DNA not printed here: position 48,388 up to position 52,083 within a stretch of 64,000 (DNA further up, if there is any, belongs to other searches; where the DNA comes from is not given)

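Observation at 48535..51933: Single-polypeptide GH18-like + CE4 deacetylase + processive GT2 synthase (chitin/PNAG-type) with membrane anchors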

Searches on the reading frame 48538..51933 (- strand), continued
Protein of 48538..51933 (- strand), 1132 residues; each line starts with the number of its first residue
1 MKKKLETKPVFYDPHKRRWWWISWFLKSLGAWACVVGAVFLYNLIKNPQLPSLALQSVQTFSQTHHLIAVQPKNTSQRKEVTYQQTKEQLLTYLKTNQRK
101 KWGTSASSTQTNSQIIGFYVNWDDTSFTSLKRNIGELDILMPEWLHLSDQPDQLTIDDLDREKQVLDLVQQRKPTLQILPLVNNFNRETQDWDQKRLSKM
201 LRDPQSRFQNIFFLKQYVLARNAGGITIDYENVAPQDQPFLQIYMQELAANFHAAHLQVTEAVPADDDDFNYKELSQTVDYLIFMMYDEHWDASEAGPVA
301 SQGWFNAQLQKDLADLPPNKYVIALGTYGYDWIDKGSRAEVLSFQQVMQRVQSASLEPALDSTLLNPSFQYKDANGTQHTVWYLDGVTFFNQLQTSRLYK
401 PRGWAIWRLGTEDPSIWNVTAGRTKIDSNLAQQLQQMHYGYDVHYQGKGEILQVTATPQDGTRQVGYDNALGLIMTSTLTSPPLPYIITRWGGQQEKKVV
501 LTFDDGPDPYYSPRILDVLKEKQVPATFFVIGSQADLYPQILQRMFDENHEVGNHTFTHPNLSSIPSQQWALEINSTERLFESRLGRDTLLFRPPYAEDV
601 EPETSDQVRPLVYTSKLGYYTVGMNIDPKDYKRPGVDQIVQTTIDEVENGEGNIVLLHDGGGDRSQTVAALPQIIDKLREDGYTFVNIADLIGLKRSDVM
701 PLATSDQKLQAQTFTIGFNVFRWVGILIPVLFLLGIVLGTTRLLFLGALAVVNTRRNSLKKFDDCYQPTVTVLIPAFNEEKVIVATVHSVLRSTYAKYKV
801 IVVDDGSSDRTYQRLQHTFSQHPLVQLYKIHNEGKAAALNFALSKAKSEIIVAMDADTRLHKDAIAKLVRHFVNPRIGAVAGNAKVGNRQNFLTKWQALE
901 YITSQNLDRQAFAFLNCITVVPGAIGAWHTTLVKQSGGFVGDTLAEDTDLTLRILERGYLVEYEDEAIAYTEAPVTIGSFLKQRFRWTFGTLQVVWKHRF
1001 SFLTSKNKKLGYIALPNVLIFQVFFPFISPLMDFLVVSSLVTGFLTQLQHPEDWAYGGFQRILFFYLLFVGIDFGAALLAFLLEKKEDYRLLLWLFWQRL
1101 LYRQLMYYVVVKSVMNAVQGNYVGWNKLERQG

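Call 8: find_homologous_proteins(query=window:48538-51933:-, max_evalue=1e-10)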
Query window:48538-51933:- (1132 aa): 263 proteins with E <= 1e-10 among 7412 candidates; the best 120 are listed.
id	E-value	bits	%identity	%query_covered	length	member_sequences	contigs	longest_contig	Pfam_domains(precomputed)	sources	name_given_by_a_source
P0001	0.0e+0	2619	100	100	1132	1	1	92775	PF13632.13,PF10111.15,PF13506.14,PF13641.13,PF01522.27,PF03142.22,PF01644.24,PF00704.35,PF00535.33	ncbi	-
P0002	0.0e+0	1360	52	99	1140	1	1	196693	PF13632.13,PF10111.15,PF13506.14,PF13641.13,PF01522.27,PF03142.22,PF01644.24,PF00704.35,PF00535.33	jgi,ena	-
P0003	0.0e+0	1357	52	100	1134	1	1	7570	PF13632.13,PF10111.15,PF13506.14,PF13641.13,PF01522.27,PF03142.22,PF01644.24,PF00704.35,PF00535.33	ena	-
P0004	0.0e+0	1340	51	100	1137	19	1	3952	PF13632.13,PF10111.15,PF13506.14,PF13641.13,PF01522.27,PF03142.22,PF01644.24,PF00704.35,PF00535.33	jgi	jgi:peptidoglycan-N-acetylglucosamine deacetylase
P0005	0.0e+0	1332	52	99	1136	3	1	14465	PF13632.13,PF10111.15,PF13506.14,PF13641.13,PF01522.27,PF03142.22,PF01644.24,PF00704.35,PF00535.33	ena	-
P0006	0.0e+0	1330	52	100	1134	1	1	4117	PF13632.13,PF10111.15,PF13506.14,PF13641.13,PF01522.27,PF03142.22,PF01644.24,PF00704.35,PF00535.33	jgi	jgi:cellulose synthase/poly-beta-1,6-N-acetylglucosamine synthase-like glycosyltransferase/peptidogl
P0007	0.0e+0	1329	51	99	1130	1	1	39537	PF13632.13,PF10111.15,PF13506.14,PF13641.13,PF01522.27,PF03142.22,PF01644.24,PF00704.35,PF00535.33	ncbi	-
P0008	0.0e+0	1329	51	100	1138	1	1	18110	PF13632.13,PF10111.15,PF13506.14,PF13641.13,PF01522.27,PF03142.22,PF01644.24,PF00704.35,PF00535.33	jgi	jgi:cellulose synthase/poly-beta-1,6-N-acetylglucosamine synthase-like glycosyltransferase/peptidogl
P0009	0.0e+0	1325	51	99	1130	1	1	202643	PF13632.13,PF10111.15,PF13506.14,PF13641.13,PF01522.27,PF03142.22,PF01644.24,PF00704.35,PF00535.33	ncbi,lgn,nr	ncbi:MAG: glycosyltransferase [Acidobacteria bacterium]|nr:glycosyltransferase [Acidobacteriota bact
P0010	0.0e+0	1323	52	100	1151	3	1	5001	PF13632.13,PF10111.15,PF13506.14,PF13641.13,PF01522.27,PF03142.22,PF01644.24,PF00704.35,PF00535.33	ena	-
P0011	0.0e+0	1321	52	99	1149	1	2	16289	PF13632.13,PF10111.15,PF13506.14,PF13641.13,PF01522.27,PF03142.22,PF01644.24,PF00704.35,PF00535.33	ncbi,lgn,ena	-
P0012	0.0e+0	1319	51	99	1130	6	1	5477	PF13632.13,PF10111.15,PF13506.14,PF13641.13,PF01522.27,PF03142.22,PF01644.24,PF00704.35,PF00535.33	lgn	-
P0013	0.0e+0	1316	51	99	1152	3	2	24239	PF13632.13,PF10111.15,PF13506.14,PF13641.13,PF01522.27,PF03142.22,PF01644.24,PF00704.35,PF00535.33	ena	-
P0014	0.0e+0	1314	50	100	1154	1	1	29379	PF13632.13,PF10111.15,PF13506.14,PF13641.13,PF01522.27,PF03142.22,PF01644.24,PF00704.35,PF00535.33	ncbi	-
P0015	0.0e+0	1314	51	99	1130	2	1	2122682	PF13632.13,PF10111.15,PF13506.14,PF13641.13,PF01522.27,PF03142.22,PF01644.24,PF00704.35,PF00535.33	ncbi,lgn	-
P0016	0.0e+0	1314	51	99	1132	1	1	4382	PF13632.13,PF10111.15,PF13506.14,PF13641.13,PF01522.27,PF03142.22,PF01644.24,PF00704.35,PF00535.33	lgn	-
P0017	0.0e+0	1313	51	99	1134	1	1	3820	PF13632.13,PF10111.15,PF13506.14,PF13641.13,PF01522.27,PF03142.22,PF01644.24,PF00704.35,PF00535.33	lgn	-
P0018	0.0e+0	1312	51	100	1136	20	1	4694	PF13632.13,PF10111.15,PF13506.14,PF13641.13,PF01522.27,PF03142.22,PF01644.24,PF00704.35,PF00535.33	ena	-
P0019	0.0e+0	1312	51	100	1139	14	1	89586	PF13632.13,PF10111.15,PF13506.14,PF13641.13,PF01522.27,PF03142.22,PF01644.24,PF00704.35,PF00535.33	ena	-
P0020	0.0e+0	1311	50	99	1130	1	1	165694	PF13632.13,PF10111.15,PF13506.14,PF13641.13,PF01522.27,PF03142.22,PF01644.24,PF00704.35,PF00535.33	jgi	-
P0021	0.0e+0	1309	51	99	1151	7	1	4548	PF13632.13,PF10111.15,PF13506.14,PF13641.13,PF01522.27,PF03142.22,PF01644.24,PF00704.35,PF00535.33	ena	-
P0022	0.0e+0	1305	51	99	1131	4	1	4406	PF13632.13,PF10111.15,PF13506.14,PF13641.13,PF01522.27,PF03142.22,PF01644.24,PF00704.35,PF00535.33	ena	-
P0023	0.0e+0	1298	51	100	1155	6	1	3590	PF13632.13,PF10111.15,PF13506.14,PF13641.13,PF01522.27,PF03142.22,PF01644.24,PF00704.35,PF00535.33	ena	-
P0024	0.0e+0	1298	50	99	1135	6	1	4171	PF13632.13,PF10111.15,PF13506.14,PF13641.13,PF01522.27,PF03142.22,PF01644.24,PF00704.35,PF00535.33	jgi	jgi:cellulose synthase/poly-beta-1,6-N-acetylglucosamine synthase-like glycosyltransferase/peptidogl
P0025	0.0e+0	1298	50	99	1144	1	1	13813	PF13632.13,PF10111.15,PF13506.14,PF13641.13,PF01522.27,PF03142.22,PF01644.24,PF00704.35,PF00535.33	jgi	jgi:cellulose synthase/poly-beta-1,6-N-acetylglucosamine synthase-like glycosyltransferase/peptidogl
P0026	0.0e+0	1298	50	100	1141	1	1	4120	PF13632.13,PF10111.15,PF13506.14,PF13641.13,PF01522.27,PF03142.22,PF01644.24,PF00704.35,PF00535.33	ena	-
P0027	0.0e+0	1293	50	99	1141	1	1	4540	PF13632.13,PF10111.15,PF13506.14,PF13641.13,PF01522.27,PF03142.22,PF01644.24,PF00704.35,PF00535.33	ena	-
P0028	0.0e+0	1293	50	99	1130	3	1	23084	PF13632.13,PF10111.15,PF13506.14,PF13641.13,PF01522.27,PF03142.22,PF01644.24,PF00704.35,PF00535.33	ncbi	-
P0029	0.0e+0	1288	50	99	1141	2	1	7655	PF13632.13,PF10111.15,PF13506.14,PF13641.13,PF01522.27,PF03142.22,PF01644.24,PF00704.35,PF00535.33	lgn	-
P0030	0.0e+0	1288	50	99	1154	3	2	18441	PF13632.13,PF10111.15,PF13506.14,PF13641.13,PF01522.27,PF03142.22,PF01644.24,PF00704.35,PF00535.33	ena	-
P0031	0.0e+0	1287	51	99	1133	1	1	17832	PF13632.13,PF10111.15,PF13506.14,PF13641.13,PF01522.27,PF03142.22,PF01644.24,PF00704.35,PF00535.33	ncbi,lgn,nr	ncbi:MAG: glycosyltransferase [Firmicutes bacterium]|nr:glycosyltransferase [Bacillota bacterium]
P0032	0.0e+0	1283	50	99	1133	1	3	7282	PF13632.13,PF13506.14,PF13641.13,PF01522.27,PF03142.22,PF01644.24,PF00704.35,PF00535.33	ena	-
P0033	0.0e+0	1282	55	90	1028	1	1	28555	PF13632.13,PF10111.15,PF13506.14,PF13641.13,PF01522.27,PF03142.22,PF01644.24,PF00704.35,PF00535.33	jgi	jgi:cellulose synthase/poly-beta-1,6-N-acetylglucosamine synthase-like glycosyltransferase/peptidogl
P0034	0.0e+0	1278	50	100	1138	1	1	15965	PF13632.13,PF13506.14,PF13641.13,PF01522.27,PF03142.22,PF01644.24,PF00704.35,PF00535.33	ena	-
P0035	0.0e+0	1276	54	90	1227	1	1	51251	PF13632.13,PF13506.14,PF13641.13,PF01522.27,PF03142.22,PF01644.24,PF00704.35,PF00535.33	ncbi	-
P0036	0.0e+0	1275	50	100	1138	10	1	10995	PF13632.13,PF10111.15,PF13506.14,PF13641.13,PF01522.27,PF03142.22,PF01644.24,PF00704.35,PF00535.33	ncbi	-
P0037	0.0e+0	1273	50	99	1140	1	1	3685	PF13632.13,PF10111.15,PF13506.14,PF13641.13,PF01522.27,PF03142.22,PF01644.24,PF00704.35,PF00535.33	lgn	-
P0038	0.0e+0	1272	50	99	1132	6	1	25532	PF13632.13,PF10111.15,PF13506.14,PF13641.13,PF01522.27,PF03142.22,PF01644.24,PF00704.35,PF00535.33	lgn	-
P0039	0.0e+0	1270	50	100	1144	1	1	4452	PF13632.13,PF10111.15,PF13506.14,PF13641.13,PF01522.27,PF03142.22,PF01644.24,PF00704.35,PF00535.33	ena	-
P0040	0.0e+0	1268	50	99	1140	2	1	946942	PF13632.13,PF10111.15,PF13506.14,PF13641.13,PF01522.27,PF03142.22,PF01644.24,PF00704.35,PF00535.33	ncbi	-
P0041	0.0e+0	1265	52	93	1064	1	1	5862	PF13632.13,PF13506.14,PF13641.13,PF01522.27,PF03142.22,PF01644.24,PF00704.35,PF00535.33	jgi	jgi:cellulose synthase/poly-beta-1,6-N-acetylglucosamine synthase-like glycosyltransferase/peptidogl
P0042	0.0e+0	1263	49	100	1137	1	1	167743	PF13632.13,PF10111.15,PF13506.14,PF13641.13,PF01522.27,PF03142.22,PF01644.24,PF00704.35,PF00535.33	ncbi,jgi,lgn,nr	ncbi:MAG: glycosyltransferase [Brasilonema angustatum HA4187-MV1]|jgi:cellulose synthase/poly-beta-1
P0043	0.0e+0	1256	49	100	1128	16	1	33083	PF13632.13,PF13506.14,PF13641.13,PF01522.27,PF03142.22,PF01644.24,PF00704.35,PF00535.33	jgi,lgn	-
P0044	0.0e+0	1255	53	90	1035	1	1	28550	PF13632.13,PF10111.15,PF13506.14,PF13641.13,PF01522.27,PF03142.22,PF01644.24,PF00704.35,PF00535.33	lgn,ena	-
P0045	0.0e+0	1254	50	99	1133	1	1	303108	PF13632.13,PF10111.15,PF13506.14,PF13641.13,PF01522.27,PF03142.22,PF01644.24,PF00704.35,PF00535.33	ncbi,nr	ncbi:MAG: glycosyltransferase [Fischerella sp. CENA71]|nr:glycosyltransferase [Fischerella sp. CENA7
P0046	0.0e+0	1251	52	91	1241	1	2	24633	PF13632.13,PF13506.14,PF13641.13,PF01522.27,PF03142.22,PF01644.24,PF00704.35,PF00535.33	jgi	jgi:cellulose synthase/poly-beta-1,6-N-acetylglucosamine synthase-like glycosyltransferase/peptidogl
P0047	0.0e+0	1249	50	99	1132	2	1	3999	PF13632.13,PF13506.14,PF13641.13,PF01522.27,PF03142.22,PF01644.24,PF00704.35,PF00535.33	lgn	-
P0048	0.0e+0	1247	48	99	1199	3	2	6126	PF13632.13,PF10111.15,PF13506.14,PF13641.13,PF01522.27,PF03142.22,PF01644.24,PF00704.35,PF00535.33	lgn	-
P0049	0.0e+0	1246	50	99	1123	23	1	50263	PF13632.13,PF10111.15,PF13506.14,PF13641.13,PF01522.27,PF03142.22,PF01644.24,PF00704.35,PF00535.33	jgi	jgi:cellulose synthase/poly-beta-1,6-N-acetylglucosamine synthase-like glycosyltransferase/peptidogl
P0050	0.0e+0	1243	47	100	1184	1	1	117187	PF13632.13,PF10111.15,PF13506.14,PF13641.13,PF01522.27,PF03142.22,PF01644.24,PF00704.35,PF00535.33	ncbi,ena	-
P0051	0.0e+0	1242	50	99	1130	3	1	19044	PF13632.13,PF13506.14,PF13641.13,PF01522.27,PF03142.22,PF01644.24,PF00704.35,PF00535.33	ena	-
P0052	0.0e+0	1233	49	99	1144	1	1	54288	PF13632.13,PF13506.14,PF13641.13,PF01522.27,PF03142.22,PF01644.24,PF00704.35,PF00535.33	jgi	jgi:cellulose synthase/poly-beta-1,6-N-acetylglucosamine synthase-like glycosyltransferase/peptidogl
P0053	0.0e+0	1232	50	99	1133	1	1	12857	PF13632.13,PF13506.14,PF13641.13,PF01522.27,PF03142.22,PF01644.24,PF00704.35,PF00535.33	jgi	-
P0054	0.0e+0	1223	49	100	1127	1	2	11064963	PF13632.13,PF10111.15,PF13506.14,PF13641.13,PF01522.27,PF03142.22,PF01644.24,PF00704.35,PF00535.33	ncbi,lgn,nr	ncbi:polysaccharide deacetylase [Calothrix sp. NIES-4071]|nr:polysaccharide deacetylase [Calothrix s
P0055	0.0e+0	1222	49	99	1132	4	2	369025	PF13632.13,PF13506.14,PF13641.13,PF01522.27,PF03142.22,PF01644.24,PF00704.35,PF00535.33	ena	-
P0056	0.0e+0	1220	48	100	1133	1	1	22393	PF13632.13,PF13506.14,PF13641.13,PF01522.27,PF03142.22,PF01644.24,PF00704.35,PF00535.33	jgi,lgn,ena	-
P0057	0.0e+0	1219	52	90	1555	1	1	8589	PF07714.24,PF13632.13,PF00069.32,PF10111.15,PF13506.14,PF13641.13,PF01522.27,PF03142.22,PF01644.24,PF00704.35,PF00535.33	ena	-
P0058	0.0e+0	1217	49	99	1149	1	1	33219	PF13632.13,PF13506.14,PF13641.13,PF01522.27,PF03142.22,PF01644.24,PF00704.35,PF00535.33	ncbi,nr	ncbi:MAG: glycosyltransferase [Blastocatellia bacterium]|nr:glycosyltransferase [Blastocatellia bact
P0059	0.0e+0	1217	49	99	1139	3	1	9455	PF13632.13,PF13506.14,PF13641.13,PF01522.27,PF03142.22,PF01644.24,PF00704.35,PF00535.33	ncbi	-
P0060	0.0e+0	1212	49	99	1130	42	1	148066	PF13632.13,PF13506.14,PF13641.13,PF01522.27,PF03142.22,PF01644.24,PF00704.35,PF00535.33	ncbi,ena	-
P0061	0.0e+0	1210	48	99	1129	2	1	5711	PF13632.13,PF10111.15,PF13506.14,PF13641.13,PF01522.27,PF03142.22,PF01644.24,PF00704.35,PF00535.33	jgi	jgi:peptidoglycan-N-acetylglucosamine deacetylase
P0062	0.0e+0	1209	49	100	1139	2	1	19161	PF13632.13,PF10111.15,PF13506.14,PF13641.13,PF01522.27,PF03142.22,PF01644.24,PF00704.35,PF00535.33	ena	-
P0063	0.0e+0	1208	49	99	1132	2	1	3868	PF13632.13,PF13506.14,PF13641.13,PF01522.27,PF03142.22,PF01644.24,PF00704.35,PF00535.33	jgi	jgi:peptidoglycan-N-acetylglucosamine deacetylase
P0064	0.0e+0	1204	49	100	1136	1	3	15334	PF13632.13,PF10111.15,PF13506.14,PF13641.13,PF01522.27,PF03142.22,PF01644.24,PF00704.35,PF00535.33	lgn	-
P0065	0.0e+0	1202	49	99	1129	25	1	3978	PF13632.13,PF13506.14,PF13641.13,PF01522.27,PF03142.22,PF01644.24,PF00704.35,PF00535.33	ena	-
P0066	0.0e+0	1202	48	99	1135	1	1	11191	PF13632.13,PF13506.14,PF13641.13,PF01522.27,PF03142.22,PF01644.24,PF00704.35,PF00535.33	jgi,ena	-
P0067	0.0e+0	1200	47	100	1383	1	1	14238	PF07335.17,PF13632.13,PF13506.14,PF13641.13,PF01522.27,PF03142.22,PF01644.24,PF00704.35,PF00535.33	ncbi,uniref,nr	ncbi:glycosyltransferase [Brunnivagina elsteri]|uniref:Polysaccharide deacetylase n=1 Tax=Brunnivagi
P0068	0.0e+0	1200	49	96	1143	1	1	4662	PF13632.13,PF10111.15,PF13506.14,PF13641.13,PF01522.27,PF03142.22,PF01644.24,PF00704.35,PF00535.33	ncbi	-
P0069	0.0e+0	1199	48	99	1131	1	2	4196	PF13632.13,PF13506.14,PF13641.13,PF01522.27,PF03142.22,PF01644.24,PF00704.35,PF00535.33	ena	-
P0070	0.0e+0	1199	47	100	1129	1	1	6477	PF13632.13,PF10111.15,PF13506.14,PF13641.13,PF01522.27,PF03142.22,PF01644.24,PF00704.35,PF00535.33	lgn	-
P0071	0.0e+0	1199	49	99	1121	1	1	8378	PF13632.13,PF10111.15,PF13506.14,PF13641.13,PF01522.27,PF03142.22,PF01644.24,PF00704.35,PF00535.33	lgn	-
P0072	0.0e+0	1196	48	99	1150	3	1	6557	PF13632.13,PF13506.14,PF13641.13,PF01522.27,PF03142.22,PF01644.24,PF00704.35,PF00535.33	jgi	jgi:peptidoglycan-N-acetylglucosamine deacetylase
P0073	0.0e+0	1195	48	99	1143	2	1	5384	PF13632.13,PF10111.15,PF13506.14,PF13641.13,PF01522.27,PF03142.22,PF01644.24,PF00704.35,PF00535.33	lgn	-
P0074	0.0e+0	1193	48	99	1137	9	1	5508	PF13632.13,PF10111.15,PF13506.14,PF13641.13,PF01522.27,PF03142.22,PF01644.24,PF00704.35,PF00535.33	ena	-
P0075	0.0e+0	1193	48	99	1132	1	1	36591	PF13632.13,PF13506.14,PF13641.13,PF01522.27,PF03142.22,PF01644.24,PF00704.35,PF00535.33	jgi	jgi:cellulose synthase/poly-beta-1,6-N-acetylglucosamine synthase-like glycosyltransferase/peptidogl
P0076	0.0e+0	1190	47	100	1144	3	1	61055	PF13632.13,PF13506.14,PF13641.13,PF01522.27,PF03142.22,PF01644.24,PF00704.35,PF00535.33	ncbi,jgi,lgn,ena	jgi:cellulose synthase/poly-beta-1,6-N-acetylglucosamine synthase-like glycosyltransferase/peptidogl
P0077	0.0e+0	1190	48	99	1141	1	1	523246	PF13632.13,PF10111.15,PF13506.14,PF13641.13,PF01522.27,PF03142.22,PF01644.24,PF00704.35,PF00535.33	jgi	jgi:cellulose synthase/poly-beta-1,6-N-acetylglucosamine synthase-like glycosyltransferase/peptidogl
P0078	0.0e+0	1189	47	99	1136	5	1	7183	PF13632.13,PF10111.15,PF13506.14,PF13641.13,PF01522.27,PF03142.22,PF01644.24,PF00704.35,PF00535.33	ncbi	-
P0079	0.0e+0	1188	47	100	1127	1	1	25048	PF13632.13,PF10111.15,PF13506.14,PF13641.13,PF01522.27,PF03142.22,PF01644.24,PF00704.35,PF00535.33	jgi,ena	-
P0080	0.0e+0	1188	47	100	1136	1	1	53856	PF13632.13,PF13506.14,PF13641.13,PF01522.27,PF03142.22,PF01644.24,PF00704.35,PF00535.33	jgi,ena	-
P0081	0.0e+0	1186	46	99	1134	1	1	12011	PF13632.13,PF10111.15,PF13506.14,PF13641.13,PF01522.27,PF03142.22,PF01644.24,PF00704.35,PF00535.33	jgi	jgi:peptidoglycan-N-acetylglucosamine deacetylase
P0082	0.0e+0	1185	49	97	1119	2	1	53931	PF13632.13,PF10111.15,PF13506.14,PF13641.13,PF01522.27,PF03142.22,PF01644.24,PF00704.35,PF00535.33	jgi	jgi:cellulose synthase/poly-beta-1,6-N-acetylglucosamine synthase-like glycosyltransferase/peptidogl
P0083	0.0e+0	1185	48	100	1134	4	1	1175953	PF13632.13,PF13506.14,PF13641.13,PF01522.27,PF03142.22,PF01644.24,PF00704.35,PF00535.33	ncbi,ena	-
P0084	0.0e+0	1184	48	99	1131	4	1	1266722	PF13632.13,PF13506.14,PF13641.13,PF01522.27,PF03142.22,PF01644.24,PF00704.35,PF00535.33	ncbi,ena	-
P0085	0.0e+0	1182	49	99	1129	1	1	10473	PF13632.13,PF13506.14,PF13641.13,PF01522.27,PF03142.22,PF01644.24,PF00704.35,PF00535.33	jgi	jgi:peptidoglycan-N-acetylglucosamine deacetylase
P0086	0.0e+0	1181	47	99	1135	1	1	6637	PF13632.13,PF10111.15,PF13506.14,PF13641.13,PF01522.27,PF03142.22,PF01644.24,PF00704.35,PF00535.33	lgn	-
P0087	0.0e+0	1180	47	100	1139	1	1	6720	PF13632.13,PF10111.15,PF13506.14,PF13641.13,PF01522.27,PF03142.22,PF01644.24,PF00704.35,PF00535.33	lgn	-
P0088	0.0e+0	1179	46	99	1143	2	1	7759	PF13632.13,PF10111.15,PF13506.14,PF13641.13,PF01522.27,PF03142.22,PF01644.24,PF00704.35,PF00535.33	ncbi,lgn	-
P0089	0.0e+0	1175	47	100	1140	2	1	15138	PF13632.13,PF10111.15,PF13506.14,PF13641.13,PF01522.27,PF03142.22,PF01644.24,PF00704.35,PF00535.33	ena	-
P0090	0.0e+0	1175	46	99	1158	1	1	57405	PF13632.13,PF10111.15,PF13506.14,PF13641.13,PF01522.27,PF03142.22,PF01644.24,PF00704.35,PF00535.33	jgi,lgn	-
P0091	0.0e+0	1174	48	99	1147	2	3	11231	PF13632.13,PF10111.15,PF13506.14,PF13641.13,PF01522.27,PF03142.22,PF01644.24,PF00704.35,PF00535.33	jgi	jgi:cellulose synthase/poly-beta-1,6-N-acetylglucosamine synthase-like glycosyltransferase/peptidogl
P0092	0.0e+0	1172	46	100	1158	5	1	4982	PF13632.13,PF10111.15,PF13506.14,PF13641.13,PF01522.27,PF03142.22,PF01644.24,PF00704.35,PF00535.33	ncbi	-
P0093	0.0e+0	1169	47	99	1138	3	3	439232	PF13632.13,PF13506.14,PF13641.13,PF01522.27,PF03142.22,PF01644.24,PF00704.35,PF00535.33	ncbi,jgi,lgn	jgi:cellulose synthase/poly-beta-1,6-N-acetylglucosamine synthase-like glycosyltransferase/peptidogl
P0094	0.0e+0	1168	51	88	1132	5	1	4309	PF13632.13,PF10111.15,PF13506.14,PF13641.13,PF01522.27,PF03142.22,PF01644.24,PF00704.35,PF00535.33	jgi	jgi:peptidoglycan-N-acetylglucosamine deacetylase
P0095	0.0e+0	1165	47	99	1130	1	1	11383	PF13632.13,PF10111.15,PF13506.14,PF13641.13,PF01522.27,PF03142.22,PF01644.24,PF00704.35,PF00535.33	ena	-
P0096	0.0e+0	1165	46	99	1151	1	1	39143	PF13632.13,PF10111.15,PF13506.14,PF13641.13,PF01522.27,PF03142.22,PF01644.24,PF00704.35,PF00535.33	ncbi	ncbi:MAG: glycosyltransferase [Candidatus Moraniibacteriota bacterium]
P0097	0.0e+0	1165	48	97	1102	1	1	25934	PF13632.13,PF13506.14,PF13641.13,PF01522.27,PF03142.22,PF01644.24,PF00704.35,PF00535.33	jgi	jgi:cellulose synthase/poly-beta-1,6-N-acetylglucosamine synthase-like glycosyltransferase/peptidogl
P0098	0.0e+0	1165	45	99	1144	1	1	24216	PF13632.13,PF10111.15,PF13506.14,PF13641.13,PF01522.27,PF03142.22,PF01644.24,PF00704.35,PF00535.33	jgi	-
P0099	0.0e+0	1162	47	99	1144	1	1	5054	PF13632.13,PF10111.15,PF13506.14,PF13641.13,PF01522.27,PF03142.22,PF01644.24,PF00704.35,PF00535.33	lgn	-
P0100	0.0e+0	1162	47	99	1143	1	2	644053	PF13632.13,PF10111.15,PF13506.14,PF13641.13,PF01522.27,PF03142.22,PF01644.24,PF00704.35,PF00535.33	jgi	jgi:cellulose synthase/poly-beta-1,6-N-acetylglucosamine synthase-like glycosyltransferase/peptidogl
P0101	0.0e+0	1161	46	100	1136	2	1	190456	PF13632.13,PF10111.15,PF13506.14,PF13641.13,PF01522.27,PF03142.22,PF01644.24,PF00704.35,PF00535.33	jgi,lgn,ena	-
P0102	0.0e+0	1161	47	99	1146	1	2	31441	PF13632.13,PF10111.15,PF13506.14,PF13641.13,PF01522.27,PF03142.22,PF01644.24,PF00704.35,PF00535.33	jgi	jgi:cellulose synthase/poly-beta-1,6-N-acetylglucosamine synthase-like glycosyltransferase/peptidogl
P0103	0.0e+0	1160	47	99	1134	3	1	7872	PF13632.13,PF10111.15,PF13506.14,PF13641.13,PF01522.27,PF03142.22,PF01644.24,PF00704.35,PF00535.33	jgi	jgi:peptidoglycan-N-acetylglucosamine deacetylase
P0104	0.0e+0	1158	46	100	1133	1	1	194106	PF13632.13,PF10111.15,PF13506.14,PF13641.13,PF01522.27,PF03142.22,PF01644.24,PF00704.35,PF00535.33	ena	-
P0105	0.0e+0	1157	48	99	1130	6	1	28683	PF13632.13,PF13506.14,PF13641.13,PF01522.27,PF03142.22,PF01644.24,PF00704.35,PF00535.33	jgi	-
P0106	0.0e+0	1157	47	99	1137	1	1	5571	PF13632.13,PF10111.15,PF13506.14,PF13641.13,PF01522.27,PF03142.22,PF01644.24,PF00704.35,PF00535.33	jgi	jgi:cellulose synthase/poly-beta-1,6-N-acetylglucosamine synthase-like glycosyltransferase/peptidogl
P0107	0.0e+0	1155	47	99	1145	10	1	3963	PF13632.13,PF13506.14,PF13641.13,PF01522.27,PF03142.22,PF01644.24,PF00704.35,PF00535.33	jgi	-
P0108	0.0e+0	1155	45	100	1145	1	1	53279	PF13632.13,PF10111.15,PF13506.14,PF13641.13,PF01522.27,PF03142.22,PF01644.24,PF00704.35,PF00535.33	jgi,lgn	-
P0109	0.0e+0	1155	46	100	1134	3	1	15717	PF13632.13,PF10111.15,PF13506.14,PF13641.13,PF01522.27,PF03142.22,PF01644.24,PF00704.35,PF00535.33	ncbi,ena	ncbi:MAG: glycosyltransferase [Patescibacteria group bacterium]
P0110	0.0e+0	1155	47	99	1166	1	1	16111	PF13632.13,PF10111.15,PF13506.14,PF13641.13,PF01522.27,PF03142.22,PF01644.24,PF00704.35,PF00535.33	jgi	jgi:peptidoglycan-N-acetylglucosamine deacetylase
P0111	0.0e+0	1154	47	99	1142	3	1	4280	PF13632.13,PF10111.15,PF13506.14,PF13641.13,PF01522.27,PF03142.22,PF01644.24,PF00704.35,PF00535.33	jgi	jgi:peptidoglycan-N-acetylglucosamine deacetylase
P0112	0.0e+0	1153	45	100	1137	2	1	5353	PF13632.13,PF10111.15,PF13506.14,PF13641.13,PF01522.27,PF03142.22,PF01644.24,PF00704.35,PF00535.33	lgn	-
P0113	0.0e+0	1150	47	99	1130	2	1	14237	PF13632.13,PF13506.14,PF13641.13,PF01522.27,PF03142.22,PF01644.24,PF00704.35,PF00535.33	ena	-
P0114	0.0e+0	1148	46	100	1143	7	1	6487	PF13632.13,PF10111.15,PF13506.14,PF13641.13,PF01522.27,PF03142.22,PF01644.24,PF00704.35,PF00535.33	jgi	-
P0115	0.0e+0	1148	46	99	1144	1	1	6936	PF13632.13,PF10111.15,PF13506.14,PF13641.13,PF01522.27,PF03142.22,PF01644.24,PF00704.35,PF00535.33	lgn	-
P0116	0.0e+0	1148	46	99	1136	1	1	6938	PF13632.13,PF10111.15,PF13506.14,PF13641.13,PF01522.27,PF03142.22,PF01644.24,PF00704.35,PF00535.33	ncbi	ncbi:MAG TPA: polysaccharide deacetylase family protein [Patescibacteria group bacterium]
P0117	0.0e+0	1146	47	99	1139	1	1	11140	PF13632.13,PF10111.15,PF13506.14,PF13641.13,PF01522.27,PF03142.22,PF01644.24,PF00704.35,PF00535.33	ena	-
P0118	0.0e+0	1145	48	97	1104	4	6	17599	PF13632.13,PF13506.14,PF13641.13,PF01522.27,PF03142.22,PF01644.24,PF00704.35,PF00535.33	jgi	-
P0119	0.0e+0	1141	45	100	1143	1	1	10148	PF13632.13,PF13506.14,PF13641.13,PF01522.27,PF03142.22,PF01644.24,PF00704.35,PF00535.33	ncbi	-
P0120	0.0e+0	1139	46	100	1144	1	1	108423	PF13632.13,PF13506.14,PF13641.13,PF01522.27,PF03142.22,PF01644.24,PF00704.35,PF00535.33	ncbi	-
